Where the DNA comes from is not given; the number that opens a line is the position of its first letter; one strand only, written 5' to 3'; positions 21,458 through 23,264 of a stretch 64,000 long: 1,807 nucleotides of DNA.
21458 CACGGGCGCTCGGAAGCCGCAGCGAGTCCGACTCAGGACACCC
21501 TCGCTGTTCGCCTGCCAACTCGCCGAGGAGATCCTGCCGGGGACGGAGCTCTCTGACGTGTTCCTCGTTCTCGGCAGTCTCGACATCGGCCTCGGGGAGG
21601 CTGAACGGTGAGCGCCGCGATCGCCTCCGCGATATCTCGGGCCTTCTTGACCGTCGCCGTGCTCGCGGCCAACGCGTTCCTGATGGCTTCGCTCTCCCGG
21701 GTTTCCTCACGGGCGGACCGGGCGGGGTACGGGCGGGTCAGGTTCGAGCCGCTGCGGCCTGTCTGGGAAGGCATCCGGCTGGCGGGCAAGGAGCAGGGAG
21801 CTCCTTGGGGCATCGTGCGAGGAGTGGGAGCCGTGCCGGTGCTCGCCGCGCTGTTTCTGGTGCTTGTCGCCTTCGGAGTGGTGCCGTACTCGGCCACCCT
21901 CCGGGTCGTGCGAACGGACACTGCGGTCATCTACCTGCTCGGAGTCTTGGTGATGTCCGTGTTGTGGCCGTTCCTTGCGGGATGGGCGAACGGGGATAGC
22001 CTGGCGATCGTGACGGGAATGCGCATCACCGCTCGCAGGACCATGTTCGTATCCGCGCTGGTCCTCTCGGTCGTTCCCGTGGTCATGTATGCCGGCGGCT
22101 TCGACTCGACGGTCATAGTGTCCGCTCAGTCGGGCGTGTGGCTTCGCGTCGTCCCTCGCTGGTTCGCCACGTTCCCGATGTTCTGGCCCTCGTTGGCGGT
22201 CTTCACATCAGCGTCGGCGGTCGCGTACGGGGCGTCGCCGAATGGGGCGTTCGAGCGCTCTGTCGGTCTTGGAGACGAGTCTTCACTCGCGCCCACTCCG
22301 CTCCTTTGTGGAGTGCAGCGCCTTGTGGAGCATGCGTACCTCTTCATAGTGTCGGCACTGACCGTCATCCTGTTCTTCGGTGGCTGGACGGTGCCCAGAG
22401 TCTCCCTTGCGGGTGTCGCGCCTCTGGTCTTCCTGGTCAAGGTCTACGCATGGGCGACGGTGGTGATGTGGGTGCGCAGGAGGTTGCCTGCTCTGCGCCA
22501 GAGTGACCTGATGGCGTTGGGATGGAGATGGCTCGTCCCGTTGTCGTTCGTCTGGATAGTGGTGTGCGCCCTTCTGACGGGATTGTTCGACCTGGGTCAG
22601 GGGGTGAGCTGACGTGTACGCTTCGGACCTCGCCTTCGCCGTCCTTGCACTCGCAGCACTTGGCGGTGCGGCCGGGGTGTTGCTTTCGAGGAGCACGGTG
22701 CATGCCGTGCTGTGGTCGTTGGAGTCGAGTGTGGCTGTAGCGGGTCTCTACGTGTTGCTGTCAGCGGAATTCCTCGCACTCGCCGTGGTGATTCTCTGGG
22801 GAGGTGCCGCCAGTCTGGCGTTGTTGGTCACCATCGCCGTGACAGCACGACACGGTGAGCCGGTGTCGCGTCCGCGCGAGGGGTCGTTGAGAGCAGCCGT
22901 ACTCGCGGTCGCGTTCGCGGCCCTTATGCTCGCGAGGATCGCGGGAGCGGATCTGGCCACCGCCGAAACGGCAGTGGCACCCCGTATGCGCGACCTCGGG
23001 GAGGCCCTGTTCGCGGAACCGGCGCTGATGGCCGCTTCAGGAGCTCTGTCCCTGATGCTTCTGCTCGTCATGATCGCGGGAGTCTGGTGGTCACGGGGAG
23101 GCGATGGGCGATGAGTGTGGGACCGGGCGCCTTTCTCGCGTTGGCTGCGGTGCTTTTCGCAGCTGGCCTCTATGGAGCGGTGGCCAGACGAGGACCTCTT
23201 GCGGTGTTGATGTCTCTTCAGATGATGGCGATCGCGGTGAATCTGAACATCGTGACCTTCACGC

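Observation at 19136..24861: Minimal, highly divergent complex-I-like operon: (small TM)-NuoB-NuoCD-NuoH-NuoJ-NuoK-NuoN only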

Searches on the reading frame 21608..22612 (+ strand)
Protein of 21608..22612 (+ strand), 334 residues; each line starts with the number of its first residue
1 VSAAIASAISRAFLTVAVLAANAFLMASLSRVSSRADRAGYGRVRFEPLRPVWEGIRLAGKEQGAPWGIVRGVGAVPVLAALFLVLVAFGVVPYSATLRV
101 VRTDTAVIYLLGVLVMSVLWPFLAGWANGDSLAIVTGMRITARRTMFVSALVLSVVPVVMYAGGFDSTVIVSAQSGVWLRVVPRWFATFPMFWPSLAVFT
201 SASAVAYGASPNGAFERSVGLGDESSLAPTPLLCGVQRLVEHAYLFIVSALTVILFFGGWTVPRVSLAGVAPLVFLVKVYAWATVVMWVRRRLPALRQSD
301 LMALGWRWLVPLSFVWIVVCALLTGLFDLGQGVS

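Call 3: search_protein_families(library=pfam, proteins=[window:21608-22612:+], max_evalue=0.1)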
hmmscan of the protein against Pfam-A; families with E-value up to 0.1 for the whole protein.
window:21608-22612:+ (334 aa): 1 family
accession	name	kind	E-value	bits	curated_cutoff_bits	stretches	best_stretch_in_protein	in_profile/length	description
PF00146.26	NADHdh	-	7.6e-34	117.8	27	1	16-320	8-297/298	NADH dehydrogenase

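Call 4: search_protein_families(library=ncbifam, proteins=[window:21608-22612:+], max_evalue=0.1)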
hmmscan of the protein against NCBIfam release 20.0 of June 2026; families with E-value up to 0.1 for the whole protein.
window:21608-22612:+ (334 aa): 8 families
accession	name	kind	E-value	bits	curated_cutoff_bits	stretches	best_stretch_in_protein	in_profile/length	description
NF004740.0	PRK06076.1-1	equivalog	2.5e-25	89.7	399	1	11-323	17-319/325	NADH-quinone oxidoreductase subunit NuoH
NF004741.0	PRK06076.1-2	equivalog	2.7e-25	89.3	305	1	49-324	67-333/337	NADH-quinone oxidoreductase subunit NuoH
NF004743.0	PRK06076.1-4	equivalog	1.1e-22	80.6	494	1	37-324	47-342/433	NADH-quinone oxidoreductase subunit NuoH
NF004745.0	PRK06076.1-6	equivalog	1.9e-22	80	450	1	9-324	17-333/341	NADH-quinone oxidoreductase subunit NuoH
NF004742.0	PRK06076.1-3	equivalog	2.7e-20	72.9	531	1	14-323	31-347/356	NADH-quinone oxidoreductase subunit NuoH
NF040610.1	F420_dehyd_FpoH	exception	1.4e-16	60.8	475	1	33-321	39-333/339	F420H2 dehydrogenase subunit FpoH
NF004744.0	PRK06076.1-5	equivalog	5e-09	35.8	542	2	49-267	74-286/372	NADH-quinone oxidoreductase subunit NuoH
NF008699.0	PRK11713.5-2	equivalog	0.023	14.2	265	1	85-116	221-252/258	16S rRNA (uracil(1498)-N(3))-methyltransferase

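Call 22: search_solved_structures(query=window:21608-22612:+, show_alignments=2, max_evalue=0.00001)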
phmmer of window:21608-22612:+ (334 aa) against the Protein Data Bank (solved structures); distinct sequences matched with E-value up to 0.00001: 25.
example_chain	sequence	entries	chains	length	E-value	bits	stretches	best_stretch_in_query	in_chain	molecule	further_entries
8e9g_H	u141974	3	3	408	8.9e-23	84.2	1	12-332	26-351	NADH-quinone oxidoreductase subunit H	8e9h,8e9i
7nyh_H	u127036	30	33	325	4.5e-18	68.7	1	14-322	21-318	NADH-quinone oxidoreductase subunit H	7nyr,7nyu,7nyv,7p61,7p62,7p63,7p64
6x89_1M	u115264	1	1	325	7.9e-18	67.9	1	19-321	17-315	NU1M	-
7a23_H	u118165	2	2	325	8.9e-18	67.7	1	19-322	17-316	Nad1m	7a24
8e73_1M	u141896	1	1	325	4.8e-17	65.3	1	19-321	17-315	Nad1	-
7ar7_H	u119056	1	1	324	3.2e-16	62.6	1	19-322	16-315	NADH-ubiquinone oxidoreductase chain 1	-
7aqq_H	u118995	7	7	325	3.6e-16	62.5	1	19-322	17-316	NADH-ubiquinone oxidoreductase chain 1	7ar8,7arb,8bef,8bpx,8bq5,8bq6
4he8_H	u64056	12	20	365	1.6e-15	60.4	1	10-326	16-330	NADH-quinone oxidoreductase subunit 8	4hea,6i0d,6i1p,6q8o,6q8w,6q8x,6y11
8qby_H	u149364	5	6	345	5.5e-15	58.6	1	58-325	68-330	NADH-quinone oxidoreductase subunit H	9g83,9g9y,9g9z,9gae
5gpn_e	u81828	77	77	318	5.2e-12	48.8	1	16-315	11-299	NADH-ubiquinone oxidoreductase chain 1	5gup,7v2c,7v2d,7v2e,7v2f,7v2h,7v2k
8ud1_1H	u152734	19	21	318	6.5e-12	48.5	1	16-315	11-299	NADH-ubiquinone oxidoreductase chain 1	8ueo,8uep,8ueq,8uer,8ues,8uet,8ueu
5ldw_H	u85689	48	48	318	1.1e-11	47.8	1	14-324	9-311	NADH-ubiquinone oxidoreductase chain 1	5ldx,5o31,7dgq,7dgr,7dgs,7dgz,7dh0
5lc5_H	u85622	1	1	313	1.1e-11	47.8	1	14-323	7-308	NADH-ubiquinone oxidoreductase chain 1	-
9w2u_H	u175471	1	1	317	1.1e-11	47.7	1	14-324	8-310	NADH-ubiquinone oxidoreductase chain 1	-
5lnk_H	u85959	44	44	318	4e-11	45.9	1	15-315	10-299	Mitochondrial complex I, ND1 subunit | NADH-ubiquinone oxidoreductase chain 1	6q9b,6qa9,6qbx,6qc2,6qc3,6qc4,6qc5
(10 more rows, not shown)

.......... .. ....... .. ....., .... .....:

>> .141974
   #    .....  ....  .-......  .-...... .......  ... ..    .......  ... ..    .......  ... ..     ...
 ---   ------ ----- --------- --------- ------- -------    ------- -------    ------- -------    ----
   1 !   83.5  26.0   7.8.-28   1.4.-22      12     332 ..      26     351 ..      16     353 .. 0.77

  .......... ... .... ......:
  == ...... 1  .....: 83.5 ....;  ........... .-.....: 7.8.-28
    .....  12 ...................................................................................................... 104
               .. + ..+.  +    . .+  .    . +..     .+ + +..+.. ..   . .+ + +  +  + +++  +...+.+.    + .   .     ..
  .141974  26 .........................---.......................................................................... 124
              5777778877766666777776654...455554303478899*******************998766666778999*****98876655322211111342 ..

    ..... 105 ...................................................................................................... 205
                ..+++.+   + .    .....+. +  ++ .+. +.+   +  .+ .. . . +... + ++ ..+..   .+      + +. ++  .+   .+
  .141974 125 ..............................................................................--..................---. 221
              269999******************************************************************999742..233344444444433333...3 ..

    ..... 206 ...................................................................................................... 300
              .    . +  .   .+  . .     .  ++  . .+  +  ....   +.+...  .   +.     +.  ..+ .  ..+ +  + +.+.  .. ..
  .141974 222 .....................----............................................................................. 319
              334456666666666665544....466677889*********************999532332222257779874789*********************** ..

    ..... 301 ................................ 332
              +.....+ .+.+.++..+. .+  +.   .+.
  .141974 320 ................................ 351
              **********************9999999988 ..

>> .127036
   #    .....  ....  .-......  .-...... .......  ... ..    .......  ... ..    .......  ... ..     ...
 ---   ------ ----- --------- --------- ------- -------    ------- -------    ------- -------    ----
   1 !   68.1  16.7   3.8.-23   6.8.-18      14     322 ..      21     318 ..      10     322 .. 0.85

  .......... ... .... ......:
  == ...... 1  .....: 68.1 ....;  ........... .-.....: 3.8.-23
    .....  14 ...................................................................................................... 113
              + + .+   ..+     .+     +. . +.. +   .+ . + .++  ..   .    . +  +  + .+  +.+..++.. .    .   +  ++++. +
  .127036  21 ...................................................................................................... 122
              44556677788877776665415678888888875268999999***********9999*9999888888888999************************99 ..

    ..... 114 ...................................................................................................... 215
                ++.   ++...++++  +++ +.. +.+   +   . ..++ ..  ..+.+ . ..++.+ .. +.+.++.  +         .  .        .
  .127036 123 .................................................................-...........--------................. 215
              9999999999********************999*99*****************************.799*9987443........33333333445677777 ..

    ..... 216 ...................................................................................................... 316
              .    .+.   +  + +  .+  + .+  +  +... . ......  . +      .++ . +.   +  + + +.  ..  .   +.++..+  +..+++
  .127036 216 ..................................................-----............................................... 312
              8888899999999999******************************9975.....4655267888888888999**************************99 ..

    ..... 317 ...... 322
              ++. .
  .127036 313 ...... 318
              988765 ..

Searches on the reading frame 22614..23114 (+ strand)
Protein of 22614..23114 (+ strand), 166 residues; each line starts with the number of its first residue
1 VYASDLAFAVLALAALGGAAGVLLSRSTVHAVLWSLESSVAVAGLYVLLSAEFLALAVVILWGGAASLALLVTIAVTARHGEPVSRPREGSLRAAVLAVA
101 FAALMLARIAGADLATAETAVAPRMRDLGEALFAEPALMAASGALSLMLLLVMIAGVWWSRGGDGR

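Call 3: search_protein_families(library=pfam, proteins=[window:22614-23114:+], max_evalue=0.1)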
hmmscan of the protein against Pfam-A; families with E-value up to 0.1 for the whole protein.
window:22614-23114:+ (166 aa): 1 family
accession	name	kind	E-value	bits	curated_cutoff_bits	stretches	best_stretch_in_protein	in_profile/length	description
PF00499.25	Oxidored_q3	-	2.3e-15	57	33.2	1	18-157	1-144/146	NADH-ubiquinone/plastoquinone oxidoreductase chain 6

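Call 4: search_protein_families(library=ncbifam, proteins=[window:22614-23114:+], max_evalue=0.1)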
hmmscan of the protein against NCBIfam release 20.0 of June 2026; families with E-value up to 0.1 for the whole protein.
window:22614-23114:+ (166 aa): 9 families
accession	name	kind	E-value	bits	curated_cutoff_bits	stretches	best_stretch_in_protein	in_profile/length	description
NF005168.0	PRK06638.2-3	equivalog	4e-16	59.4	154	1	4-157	4-162/172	NADH-quinone oxidoreductase subunit J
NF005163.0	PRK06638.1-3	equivalog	1.4e-10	41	174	1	6-157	10-164/203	NADH-quinone oxidoreductase subunit J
NF005166.0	PRK06638.2-1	equivalog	2.6e-10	40.5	284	1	6-119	6-119/174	NADH-quinone oxidoreductase subunit J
NF005164.0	PRK06638.1-4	equivalog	1.4e-09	37.6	154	1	4-110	4-107/211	NADH-quinone oxidoreductase subunit J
NF005165.0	PRK06638.1-5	equivalog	3.9e-07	29.3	192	1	5-122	20-139/282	NADH-quinone oxidoreductase subunit J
NF005024.0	PRK06433.1-4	equivalog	9.4e-07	29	101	1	4-77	5-76/89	NADH dehydrogenase subunit J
NF005025.0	PRK06433.1-5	equivalog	4.6e-06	26.9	95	1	7-80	15-88/96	NADH dehydrogenase subunit J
NF005167.0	PRK06638.2-2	equivalog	0.00055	19.7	137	1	5-157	4-159/176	NADH-quinone oxidoreductase subunit J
NF005162.0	PRK06638.1-1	equivalog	0.037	13.9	157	1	5-152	2-151/184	NADH-quinone oxidoreductase subunit J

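Call 27: search_solved_structures(query=window:22614-23114:+, show_alignments=2, max_evalue=0.01)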
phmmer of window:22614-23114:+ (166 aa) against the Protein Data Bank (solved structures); distinct sequences matched with E-value up to 0.01: 7.
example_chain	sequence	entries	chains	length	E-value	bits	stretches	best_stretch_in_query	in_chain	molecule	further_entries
8qby_J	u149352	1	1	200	1.4e-05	28.7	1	6-148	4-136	NADH-quinone oxidoreductase chain 10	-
9g83_J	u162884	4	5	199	1.6e-05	28.5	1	6-148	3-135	NADH-quinone oxidoreductase subunit J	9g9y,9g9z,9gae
6hum_G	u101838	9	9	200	3.1e-05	27.6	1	6-157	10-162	NADH dehydrogenase subunit 6 | NADH-quinone oxidoreductase subunit J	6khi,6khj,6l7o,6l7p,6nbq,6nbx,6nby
4he8_J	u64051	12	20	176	5.5e-05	26.8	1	11-154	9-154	NADH-quinone oxidoreductase subunit 10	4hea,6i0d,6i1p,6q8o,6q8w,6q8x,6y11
3rko_J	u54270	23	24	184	0.0048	20.5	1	5-149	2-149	NADH-QUINONE OXIDOREDUCTASE SUBUNIT J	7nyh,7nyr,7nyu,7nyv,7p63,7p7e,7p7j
7p61_J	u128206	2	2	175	0.0052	20.4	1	5-149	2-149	NADH-quinone oxidoreductase subunit J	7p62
7p64_J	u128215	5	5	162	0.0069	20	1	5-149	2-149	NADH-quinone oxidoreductase subunit J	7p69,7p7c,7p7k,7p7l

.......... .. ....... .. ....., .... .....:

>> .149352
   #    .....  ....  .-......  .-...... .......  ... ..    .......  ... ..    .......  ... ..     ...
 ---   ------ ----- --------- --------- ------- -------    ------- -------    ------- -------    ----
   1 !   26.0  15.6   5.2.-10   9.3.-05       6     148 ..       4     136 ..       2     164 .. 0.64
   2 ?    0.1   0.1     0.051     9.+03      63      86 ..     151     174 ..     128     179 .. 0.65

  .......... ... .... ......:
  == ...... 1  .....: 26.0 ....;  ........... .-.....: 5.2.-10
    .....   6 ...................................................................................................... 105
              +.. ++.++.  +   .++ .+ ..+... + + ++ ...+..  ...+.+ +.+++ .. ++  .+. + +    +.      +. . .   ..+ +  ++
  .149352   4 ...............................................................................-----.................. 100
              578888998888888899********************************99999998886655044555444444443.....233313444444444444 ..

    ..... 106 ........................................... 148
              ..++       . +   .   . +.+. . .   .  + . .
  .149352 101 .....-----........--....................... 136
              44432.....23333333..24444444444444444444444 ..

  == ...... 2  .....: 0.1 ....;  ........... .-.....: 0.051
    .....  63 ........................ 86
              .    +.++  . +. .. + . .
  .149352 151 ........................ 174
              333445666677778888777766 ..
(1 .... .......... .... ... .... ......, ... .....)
